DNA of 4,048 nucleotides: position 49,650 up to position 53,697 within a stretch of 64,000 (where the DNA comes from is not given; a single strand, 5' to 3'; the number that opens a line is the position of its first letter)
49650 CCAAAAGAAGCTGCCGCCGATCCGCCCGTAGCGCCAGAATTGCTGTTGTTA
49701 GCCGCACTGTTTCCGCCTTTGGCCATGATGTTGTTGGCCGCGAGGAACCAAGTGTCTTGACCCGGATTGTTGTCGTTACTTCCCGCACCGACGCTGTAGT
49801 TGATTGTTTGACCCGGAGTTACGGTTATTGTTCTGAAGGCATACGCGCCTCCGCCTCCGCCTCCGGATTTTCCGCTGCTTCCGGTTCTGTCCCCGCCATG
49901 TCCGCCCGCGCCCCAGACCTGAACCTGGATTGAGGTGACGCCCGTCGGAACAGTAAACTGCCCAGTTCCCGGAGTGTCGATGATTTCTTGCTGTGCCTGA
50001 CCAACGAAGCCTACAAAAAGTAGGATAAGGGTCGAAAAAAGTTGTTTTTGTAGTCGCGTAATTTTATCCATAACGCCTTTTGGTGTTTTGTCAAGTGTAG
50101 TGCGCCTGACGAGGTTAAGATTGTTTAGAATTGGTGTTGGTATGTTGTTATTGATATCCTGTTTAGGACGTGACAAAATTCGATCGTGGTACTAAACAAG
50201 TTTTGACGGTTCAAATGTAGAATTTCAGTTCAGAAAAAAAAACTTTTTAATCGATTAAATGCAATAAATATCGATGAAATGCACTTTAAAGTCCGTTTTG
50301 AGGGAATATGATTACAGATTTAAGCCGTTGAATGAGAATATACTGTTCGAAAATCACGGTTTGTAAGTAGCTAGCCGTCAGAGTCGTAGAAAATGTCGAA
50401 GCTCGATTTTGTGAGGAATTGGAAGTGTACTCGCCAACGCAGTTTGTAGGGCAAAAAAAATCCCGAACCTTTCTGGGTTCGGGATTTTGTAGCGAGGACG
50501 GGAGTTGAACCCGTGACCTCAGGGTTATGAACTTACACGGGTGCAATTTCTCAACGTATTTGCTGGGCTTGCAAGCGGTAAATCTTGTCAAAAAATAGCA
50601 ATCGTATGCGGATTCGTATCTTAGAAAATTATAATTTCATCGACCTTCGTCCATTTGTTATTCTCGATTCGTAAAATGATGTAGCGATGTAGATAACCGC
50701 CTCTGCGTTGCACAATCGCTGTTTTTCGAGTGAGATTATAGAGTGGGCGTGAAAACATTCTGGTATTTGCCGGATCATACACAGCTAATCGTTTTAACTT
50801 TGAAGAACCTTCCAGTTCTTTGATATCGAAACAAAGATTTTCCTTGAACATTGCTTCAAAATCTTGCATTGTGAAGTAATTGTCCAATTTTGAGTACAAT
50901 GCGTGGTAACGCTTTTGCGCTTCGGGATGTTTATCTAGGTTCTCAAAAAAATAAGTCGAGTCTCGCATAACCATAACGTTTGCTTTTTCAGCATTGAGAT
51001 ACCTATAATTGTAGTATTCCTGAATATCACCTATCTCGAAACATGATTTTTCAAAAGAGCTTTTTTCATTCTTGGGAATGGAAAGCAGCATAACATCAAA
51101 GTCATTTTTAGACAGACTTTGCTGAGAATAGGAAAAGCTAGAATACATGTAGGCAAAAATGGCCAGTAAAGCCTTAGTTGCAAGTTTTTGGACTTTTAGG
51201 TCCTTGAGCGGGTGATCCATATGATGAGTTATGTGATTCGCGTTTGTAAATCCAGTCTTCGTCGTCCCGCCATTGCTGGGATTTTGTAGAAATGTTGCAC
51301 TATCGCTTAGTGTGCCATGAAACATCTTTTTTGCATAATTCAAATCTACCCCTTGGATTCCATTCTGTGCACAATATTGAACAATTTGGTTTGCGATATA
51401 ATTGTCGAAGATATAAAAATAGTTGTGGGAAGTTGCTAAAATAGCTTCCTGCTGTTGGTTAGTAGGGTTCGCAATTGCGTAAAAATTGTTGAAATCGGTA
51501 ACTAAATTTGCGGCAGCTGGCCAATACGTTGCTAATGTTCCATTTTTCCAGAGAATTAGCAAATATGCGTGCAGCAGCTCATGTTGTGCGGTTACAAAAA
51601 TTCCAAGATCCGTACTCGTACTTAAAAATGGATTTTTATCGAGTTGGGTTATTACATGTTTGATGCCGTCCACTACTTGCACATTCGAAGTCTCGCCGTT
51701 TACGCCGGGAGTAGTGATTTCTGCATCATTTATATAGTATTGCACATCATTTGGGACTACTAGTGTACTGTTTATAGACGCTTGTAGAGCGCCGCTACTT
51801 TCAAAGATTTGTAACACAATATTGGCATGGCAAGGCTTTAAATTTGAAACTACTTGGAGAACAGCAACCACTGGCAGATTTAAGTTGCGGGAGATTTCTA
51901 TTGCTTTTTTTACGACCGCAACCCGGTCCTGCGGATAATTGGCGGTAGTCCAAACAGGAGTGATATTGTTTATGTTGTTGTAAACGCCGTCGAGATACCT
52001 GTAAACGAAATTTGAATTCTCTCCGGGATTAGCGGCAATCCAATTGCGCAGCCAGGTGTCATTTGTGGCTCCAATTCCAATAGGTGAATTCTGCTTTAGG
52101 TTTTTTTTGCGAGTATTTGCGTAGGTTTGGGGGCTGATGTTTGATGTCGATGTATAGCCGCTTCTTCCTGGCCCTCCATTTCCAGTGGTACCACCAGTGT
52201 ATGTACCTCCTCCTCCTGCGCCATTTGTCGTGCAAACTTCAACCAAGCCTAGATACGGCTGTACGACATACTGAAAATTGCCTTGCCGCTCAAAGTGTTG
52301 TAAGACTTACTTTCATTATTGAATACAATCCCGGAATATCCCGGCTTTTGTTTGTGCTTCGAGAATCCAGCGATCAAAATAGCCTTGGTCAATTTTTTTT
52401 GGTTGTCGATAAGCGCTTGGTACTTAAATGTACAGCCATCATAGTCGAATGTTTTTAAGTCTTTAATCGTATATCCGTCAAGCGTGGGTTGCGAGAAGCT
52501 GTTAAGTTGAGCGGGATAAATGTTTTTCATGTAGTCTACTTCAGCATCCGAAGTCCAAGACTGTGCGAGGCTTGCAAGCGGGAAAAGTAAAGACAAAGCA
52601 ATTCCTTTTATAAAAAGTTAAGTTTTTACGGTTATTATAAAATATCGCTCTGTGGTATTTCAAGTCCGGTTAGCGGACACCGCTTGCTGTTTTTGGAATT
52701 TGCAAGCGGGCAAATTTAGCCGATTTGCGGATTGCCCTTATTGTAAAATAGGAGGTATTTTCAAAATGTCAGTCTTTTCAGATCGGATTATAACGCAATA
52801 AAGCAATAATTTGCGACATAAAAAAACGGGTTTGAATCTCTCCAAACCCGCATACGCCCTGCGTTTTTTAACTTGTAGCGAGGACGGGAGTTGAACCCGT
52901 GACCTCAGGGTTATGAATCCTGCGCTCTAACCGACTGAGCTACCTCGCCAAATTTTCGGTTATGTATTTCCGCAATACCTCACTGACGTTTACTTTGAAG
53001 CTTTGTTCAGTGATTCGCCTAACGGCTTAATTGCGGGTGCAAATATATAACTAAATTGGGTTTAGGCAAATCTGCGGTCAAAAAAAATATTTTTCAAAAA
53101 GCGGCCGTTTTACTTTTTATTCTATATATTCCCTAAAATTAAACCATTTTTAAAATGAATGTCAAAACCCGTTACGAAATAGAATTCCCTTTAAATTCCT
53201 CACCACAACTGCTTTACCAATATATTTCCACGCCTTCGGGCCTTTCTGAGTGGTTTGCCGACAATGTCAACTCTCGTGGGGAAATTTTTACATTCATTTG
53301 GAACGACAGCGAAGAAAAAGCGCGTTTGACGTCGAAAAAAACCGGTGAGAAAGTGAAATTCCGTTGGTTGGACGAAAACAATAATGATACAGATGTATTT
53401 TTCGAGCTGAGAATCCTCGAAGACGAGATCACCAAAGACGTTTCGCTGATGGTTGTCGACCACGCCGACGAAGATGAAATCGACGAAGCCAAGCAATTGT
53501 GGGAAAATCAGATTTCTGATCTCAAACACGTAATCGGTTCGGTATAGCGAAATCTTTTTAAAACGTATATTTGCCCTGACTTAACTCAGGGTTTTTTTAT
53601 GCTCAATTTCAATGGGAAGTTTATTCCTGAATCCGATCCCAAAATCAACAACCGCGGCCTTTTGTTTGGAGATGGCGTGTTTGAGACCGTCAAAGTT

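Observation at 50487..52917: Integrase-less 2.3-kb islet in tRNA-Met with crossover at the anticodon loop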

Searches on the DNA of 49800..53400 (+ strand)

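Call 33: search_rna_families(source=window, start=49800, end=53400, threshold=evalue, max_evalue=1)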
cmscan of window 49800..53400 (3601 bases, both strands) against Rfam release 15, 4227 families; matches with E-value up to 1: 3.
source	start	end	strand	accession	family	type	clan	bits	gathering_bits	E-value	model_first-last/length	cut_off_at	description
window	52876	52949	-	RF00005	tRNA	Gene; tRNA;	CL00001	70.7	29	1.1e-14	1-71/71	no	tRNA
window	51279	51341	+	RF04295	mir-329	Gene; miRNA;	CL00149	19.9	76.8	0.9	1-80/80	no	mir-329 microRNA precursor family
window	50498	50515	-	RF00023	tmRNA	Gene;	CL00001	15.9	47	0.0014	346-363/374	no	transfer-messenger RNA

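Call 90: search_dna_similar(query=window:50487-52949:+, collection=phages, mode=distant, max_rows=8)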
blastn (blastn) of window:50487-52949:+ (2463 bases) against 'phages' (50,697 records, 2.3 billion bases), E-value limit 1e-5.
Records with a match: 23; places in all: 23; records where one place covers at least 80% of the query: 0.
Best place of each record, by identity: 80-90% 22; 60-80% 1.
By first word of the organism name: Prevotella 6; Vibrio 6; Rhizobium 4; Pseudomonas 2; Acidovorax 2; Bacteriophage 1; Tunturiibacter 1; Xanthomonas 1.
By host as written in the record: Prevotella sp. 6; Vibrio cholerae 4; Pseudomonas syringae pv. actinidiae 2; Rhizobium phaseoli INC1-2 2; Vibrio cholerae 1051 2; Acidovorax citrulli 2; Rhizobium leguminosarum VF39SM 1; - 1; and 3 more.
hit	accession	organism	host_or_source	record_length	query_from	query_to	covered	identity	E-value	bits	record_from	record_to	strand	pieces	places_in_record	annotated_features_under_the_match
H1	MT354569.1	Pseudomonas phage phiK7B1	Pseudomonas syringae pv. actinidiae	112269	2384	2462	3%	81.3%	4e-10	74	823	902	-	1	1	tRNA-Met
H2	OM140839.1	Pseudomonas phage ZY21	Pseudomonas syringae pv. actinidiae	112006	2384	2462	3%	81.3%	4e-10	74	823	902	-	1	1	tRNA-Met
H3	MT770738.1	Rhizobium phage B1VFA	Rhizobium leguminosarum VF39SM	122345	2386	2462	3%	80.5%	2e-9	73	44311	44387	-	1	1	tRNA-Met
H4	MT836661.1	Bacteriophage sp.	human fecal samples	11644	2389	2461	3%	83.6%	1e-11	79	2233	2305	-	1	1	record has no annotation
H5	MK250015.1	Prevotella phage Lak-A1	Prevotella sp.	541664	2389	2463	3%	81.3%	4e-10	73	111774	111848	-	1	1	record has no annotation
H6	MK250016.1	Prevotella phage Lak-A1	Prevotella sp.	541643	2389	2463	3%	81.3%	4e-10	73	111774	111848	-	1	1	record has no annotation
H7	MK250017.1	Prevotella phage Lak-A1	Prevotella sp.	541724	2389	2463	3%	81.3%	4e-10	73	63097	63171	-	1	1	record has no annotation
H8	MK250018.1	Prevotella phage Lak-A1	Prevotella sp.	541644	2389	2463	3%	81.3%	4e-10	73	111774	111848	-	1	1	record has no annotation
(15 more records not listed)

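Call 91: search_dna_similar(query=window:50487-52949:+, collection=plasmids, mode=distant, max_rows=8)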
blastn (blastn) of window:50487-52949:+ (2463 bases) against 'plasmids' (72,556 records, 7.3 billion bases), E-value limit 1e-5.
Records with a match: 12; places in all: 13; records where one place covers at least 80% of the query: 0.
Best place of each record, by identity: 80-90% 9; 60-80% 3.
By first word of the organism name: Deinococcus 3; Neisseria 2; Phocaeicola 1; Prevotella 1; Bacteroides 1; Rhodobacter 1; Pseudorhodobacter 1; Sinorhizobium 1; Rhizobium 1.
By predicted mobility (MOB-suite, as given by PLSDB): non-mobilizable 11; mobilizable 1.
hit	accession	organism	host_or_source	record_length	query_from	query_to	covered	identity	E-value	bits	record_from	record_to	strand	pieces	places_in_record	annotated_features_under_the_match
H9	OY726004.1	Phocaeicola massiliensis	-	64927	2387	2463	3%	83.5%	4e-10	75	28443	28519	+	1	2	record has no annotation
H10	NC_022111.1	Prevotella sp. oral taxon 299 str. F0039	Homo sapiens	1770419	2387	2463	3%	83.1%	9e-12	82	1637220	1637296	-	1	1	none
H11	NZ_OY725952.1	Bacteroides finegoldii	-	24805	2389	2463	3%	83.1%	5e-9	72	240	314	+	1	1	none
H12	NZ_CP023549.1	Rhodobacter sp. CZR27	cell culture,paddy soil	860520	2389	2463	3%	81.3%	1e-9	73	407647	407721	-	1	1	none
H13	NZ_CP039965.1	Pseudorhodobacter turbinis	single bacterial isolate,Turban shell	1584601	2389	2463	3%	80.0%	6e-8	69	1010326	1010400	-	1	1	record has no annotation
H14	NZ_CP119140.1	Neisseria gonorrhoeae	Homo sapiens,whole organism,blood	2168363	2386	2463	3%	76.9%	9e-6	61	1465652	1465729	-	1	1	none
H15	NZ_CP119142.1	Neisseria gonorrhoeae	Homo sapiens,whole organism,synovial ...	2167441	2386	2463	3%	76.9%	9e-6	61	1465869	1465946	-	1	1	none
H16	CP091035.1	Sinorhizobium sp. B11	soybean,TY,soil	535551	2389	2463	3%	78.7%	7e-7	64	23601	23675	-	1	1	recombinase family protein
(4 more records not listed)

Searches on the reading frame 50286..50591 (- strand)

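Call 10: search_protein_families(library=pfam, proteins=[window:50286-50591:-], max_evalue=1)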
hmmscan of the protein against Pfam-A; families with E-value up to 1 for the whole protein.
window:50286-50591:- (101 aa): 1 family
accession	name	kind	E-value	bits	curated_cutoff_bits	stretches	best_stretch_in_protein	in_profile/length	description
PF12152.13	eIF_4G1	-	0.059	14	27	1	7-41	10-44/70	Eukaryotic translation initiation factor 4G1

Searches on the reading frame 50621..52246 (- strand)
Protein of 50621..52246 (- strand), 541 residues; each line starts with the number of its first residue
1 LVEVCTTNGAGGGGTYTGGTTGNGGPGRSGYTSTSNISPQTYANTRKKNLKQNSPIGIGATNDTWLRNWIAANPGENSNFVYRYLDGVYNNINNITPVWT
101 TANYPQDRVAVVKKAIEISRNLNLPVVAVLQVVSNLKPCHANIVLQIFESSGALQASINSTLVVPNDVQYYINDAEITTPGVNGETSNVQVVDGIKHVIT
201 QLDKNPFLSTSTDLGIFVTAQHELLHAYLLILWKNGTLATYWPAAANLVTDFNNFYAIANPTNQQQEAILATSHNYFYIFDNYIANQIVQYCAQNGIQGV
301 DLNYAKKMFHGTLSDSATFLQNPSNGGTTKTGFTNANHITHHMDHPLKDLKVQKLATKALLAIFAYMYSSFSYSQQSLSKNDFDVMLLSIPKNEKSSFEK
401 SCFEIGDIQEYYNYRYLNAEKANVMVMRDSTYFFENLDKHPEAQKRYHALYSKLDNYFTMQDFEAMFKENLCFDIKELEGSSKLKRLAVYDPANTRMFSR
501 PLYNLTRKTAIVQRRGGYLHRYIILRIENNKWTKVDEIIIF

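Call 10: search_protein_families(library=pfam, proteins=[window:50621-52246:-], max_evalue=1)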
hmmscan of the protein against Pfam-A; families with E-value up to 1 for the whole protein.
window:50621-52246:- (541 aa): 1 family
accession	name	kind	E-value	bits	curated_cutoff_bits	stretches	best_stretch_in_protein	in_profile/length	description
PF20716.2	ATPTG10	-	0.031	15.2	25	1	246-304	3-61/99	ATPTG10-like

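Call 31: find_homologous_proteins(query=window:50621-52246:-)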
Query window:50621-52246:- (541 aa): 1 proteins with E <= 0.001 among 8000 candidates.
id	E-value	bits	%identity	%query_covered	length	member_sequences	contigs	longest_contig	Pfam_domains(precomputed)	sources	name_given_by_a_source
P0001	0.0e+0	1239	100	100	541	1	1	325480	-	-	-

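Call 41: search_protein_representatives(protein=window:50621-52246:-)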
Query: 541 residues. Proteins with E-value up to 0.001 (for the whole library): 53; up to 1e-10: 13; up to 1e-30: 1. The best 53 are listed.
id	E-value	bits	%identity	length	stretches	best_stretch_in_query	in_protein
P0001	0.0e+00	1238.8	100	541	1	1-541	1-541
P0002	1.7e-22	96.3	45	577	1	2-129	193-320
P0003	7.1e-17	77.8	31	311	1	111-323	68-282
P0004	1.1e-14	70.6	40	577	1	189-321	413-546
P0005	1.3e-13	67.1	30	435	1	31-320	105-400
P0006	1.5e-13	66.8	33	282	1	136-319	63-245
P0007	1.5e-13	66.8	37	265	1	173-323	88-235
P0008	4.1e-13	65.4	38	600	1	197-323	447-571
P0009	8.6e-13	64.3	33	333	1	196-340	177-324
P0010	2.1e-12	63.0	33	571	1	119-322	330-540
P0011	8.8e-12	61.0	33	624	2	137-322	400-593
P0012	4.2e-11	58.8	28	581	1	136-324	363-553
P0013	5.4e-11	58.4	39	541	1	201-323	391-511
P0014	3.2e-10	55.8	38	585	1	196-340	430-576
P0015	5.7e-10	55.0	33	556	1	200-342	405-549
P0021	1.1e-08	50.8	32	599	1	15-323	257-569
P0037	8.3e-06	41.3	29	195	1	342-538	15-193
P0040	6.0e-05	38.4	25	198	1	348-534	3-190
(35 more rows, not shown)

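Call 44: search_protein_families(library=pfam, proteins=[P0002, P0004, P0008, P0011, P0021, P0003, P0037, P0040], max_evalue=0.1)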
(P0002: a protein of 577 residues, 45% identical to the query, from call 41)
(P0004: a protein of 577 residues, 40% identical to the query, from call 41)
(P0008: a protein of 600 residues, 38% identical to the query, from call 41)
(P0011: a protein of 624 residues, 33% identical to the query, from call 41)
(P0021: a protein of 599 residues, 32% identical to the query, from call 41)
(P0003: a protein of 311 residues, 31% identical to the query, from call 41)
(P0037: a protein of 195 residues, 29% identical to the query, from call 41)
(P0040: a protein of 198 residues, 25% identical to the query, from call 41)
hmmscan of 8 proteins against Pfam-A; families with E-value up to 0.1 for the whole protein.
P0002 (577 aa): 1 family
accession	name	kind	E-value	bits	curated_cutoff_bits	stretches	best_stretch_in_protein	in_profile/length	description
PF14113.12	Tae4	-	2.3e-16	60.5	27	1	454-574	3-123/125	Type VI secretion system (T6SS), amidase effector protein 4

P0004 (577 aa): 0 families

P0008 (600 aa): 2 families
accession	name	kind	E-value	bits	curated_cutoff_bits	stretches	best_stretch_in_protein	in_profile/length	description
PF10263.15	SprT-like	-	0.0024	18.1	25.6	1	448-483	44-79/108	SprT-like family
PF18894.6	PhageMetallopep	-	0.097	13.2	23.7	0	446-476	63-93/134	Putative phage metallopeptidase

P0011 (624 aa): 1 family
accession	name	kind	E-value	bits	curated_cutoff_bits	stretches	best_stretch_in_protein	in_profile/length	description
PF10263.15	SprT-like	-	8.3e-05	22.9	25.6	1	460-505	40-78/108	SprT-like family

P0021 (599 aa): 0 families

P0003 (311 aa): 1 family
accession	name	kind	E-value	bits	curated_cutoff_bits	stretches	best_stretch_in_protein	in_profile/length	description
PF10263.15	SprT-like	-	0.0079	16.5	25.6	1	160-190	44-74/108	SprT-like family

P0037 (195 aa): 0 families

P0040 (198 aa): 1 family
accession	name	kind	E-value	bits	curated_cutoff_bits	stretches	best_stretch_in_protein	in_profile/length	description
PF18136.6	DNApol_Exo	-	0.016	14.8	26.7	1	7-146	153-262/282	DNA mitochondrial polymerase exonuclease domain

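Call 45: search_protein_families(library=ncbifam, proteins=[window:50621-52246:-, P0008, P0002, P0037], max_evalue=0.1)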
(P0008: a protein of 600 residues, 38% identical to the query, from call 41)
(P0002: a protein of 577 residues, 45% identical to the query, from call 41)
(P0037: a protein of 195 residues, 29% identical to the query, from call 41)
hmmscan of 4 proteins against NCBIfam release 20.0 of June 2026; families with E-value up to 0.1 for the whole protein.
window:50621-52246:- (541 aa): 1 family
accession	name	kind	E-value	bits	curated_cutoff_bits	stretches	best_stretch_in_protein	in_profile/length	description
NF041136.1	MrpORP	equivalog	0.013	14.8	450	1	105-157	148-201/365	iron-sulfur cluster carrier protein MrpORP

P0008 (600 aa): 1 family
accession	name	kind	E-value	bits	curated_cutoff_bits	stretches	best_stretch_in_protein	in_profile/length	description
NF010214.0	PRK13678.1-1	equivalog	0.032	14.6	98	0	320-380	19-76/102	hypothetical protein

P0002 (577 aa): 0 families

P0037 (195 aa): 0 families

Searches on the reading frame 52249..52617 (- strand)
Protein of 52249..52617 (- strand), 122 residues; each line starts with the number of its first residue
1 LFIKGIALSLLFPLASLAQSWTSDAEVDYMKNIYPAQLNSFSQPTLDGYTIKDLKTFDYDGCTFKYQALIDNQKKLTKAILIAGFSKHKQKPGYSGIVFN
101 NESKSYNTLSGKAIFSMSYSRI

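Call 10: search_protein_families(library=pfam, proteins=[window:52249-52617:-], max_evalue=1)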
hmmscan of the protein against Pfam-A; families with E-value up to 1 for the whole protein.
window:52249-52617:- (122 aa): 0 families

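Call 45: search_protein_families(library=ncbifam, proteins=[window:52249-52617:-], max_evalue=0.1)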
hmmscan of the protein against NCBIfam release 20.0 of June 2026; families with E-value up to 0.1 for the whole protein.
window:52249-52617:- (122 aa): 1 family
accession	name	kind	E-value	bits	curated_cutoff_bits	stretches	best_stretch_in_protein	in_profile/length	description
NF006323.0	PRK08537.1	equivalog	0.092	12.1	235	0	15-55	48-87/181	2-oxoacid:ferredoxin oxidoreductase subunit gamma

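Call 82: find_homologous_proteins(query=window:52252-52617:-, max_evalue=0.01)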
Query window:52252-52617:- (122 aa): 1 proteins with E <= 0.01 among 6 candidates.
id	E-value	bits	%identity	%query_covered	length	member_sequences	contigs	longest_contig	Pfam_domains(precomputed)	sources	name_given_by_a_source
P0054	1.9e-69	249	99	94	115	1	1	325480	-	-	-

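Call 88: search_protein_families(library=padloc, proteins=[window:52252-52617:-], max_evalue=0.01)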
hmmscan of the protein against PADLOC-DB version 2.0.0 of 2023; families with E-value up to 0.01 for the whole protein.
window:52252-52617:- (122 aa): 0 families

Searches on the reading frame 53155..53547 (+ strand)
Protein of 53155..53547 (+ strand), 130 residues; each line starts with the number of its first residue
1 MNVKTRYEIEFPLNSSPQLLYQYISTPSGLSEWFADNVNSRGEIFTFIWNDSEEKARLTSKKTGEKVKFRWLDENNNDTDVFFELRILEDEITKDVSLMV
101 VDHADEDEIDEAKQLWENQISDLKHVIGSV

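Call 10: search_protein_families(library=pfam, proteins=[window:53155-53547:+], max_evalue=1)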
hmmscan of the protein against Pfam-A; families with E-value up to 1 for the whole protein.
window:53155-53547:+ (130 aa): 3 families
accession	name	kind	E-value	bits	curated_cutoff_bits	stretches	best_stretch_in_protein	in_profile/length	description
PF19569.5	START_2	-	1.1e-40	138.8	23.6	1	1-128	1-125/126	START-like superfamily domain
PF09926.15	DUF2158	-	0.0041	17.3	22.3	1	61-82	23-45/50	Uncharacterized small protein (DUF2158)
PF23456.1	CSDE1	-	0.15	12.6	27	1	40-77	37-73/84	Cold shock domain-containing protein E1 CSD domain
